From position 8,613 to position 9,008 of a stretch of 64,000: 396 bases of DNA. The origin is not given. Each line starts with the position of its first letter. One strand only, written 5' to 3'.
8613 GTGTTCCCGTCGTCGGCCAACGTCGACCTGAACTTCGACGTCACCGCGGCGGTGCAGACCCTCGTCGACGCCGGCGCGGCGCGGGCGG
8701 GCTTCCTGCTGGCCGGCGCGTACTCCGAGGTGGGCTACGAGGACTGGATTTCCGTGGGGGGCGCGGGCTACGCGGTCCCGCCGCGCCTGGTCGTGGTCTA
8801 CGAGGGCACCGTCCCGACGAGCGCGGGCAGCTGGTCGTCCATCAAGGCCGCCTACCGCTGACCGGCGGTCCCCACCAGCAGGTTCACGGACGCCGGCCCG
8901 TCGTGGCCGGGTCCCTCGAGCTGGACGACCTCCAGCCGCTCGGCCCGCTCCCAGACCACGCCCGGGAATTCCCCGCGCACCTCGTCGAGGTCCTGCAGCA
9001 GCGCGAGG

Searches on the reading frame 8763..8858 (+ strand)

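Call 22: search_protein_families(library=ncbifam, max_evalue=10, proteins=[window:8763-8858:+])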
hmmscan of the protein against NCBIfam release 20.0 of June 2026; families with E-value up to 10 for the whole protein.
seq(32 aa): 1 family
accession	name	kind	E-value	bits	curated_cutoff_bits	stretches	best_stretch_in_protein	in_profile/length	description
NF049926.2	IS4_FS_Nterm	equivalog_domain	0.064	12.9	27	1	9-32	29-52/58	IS4/Tn5 family transposase DNA-binding protein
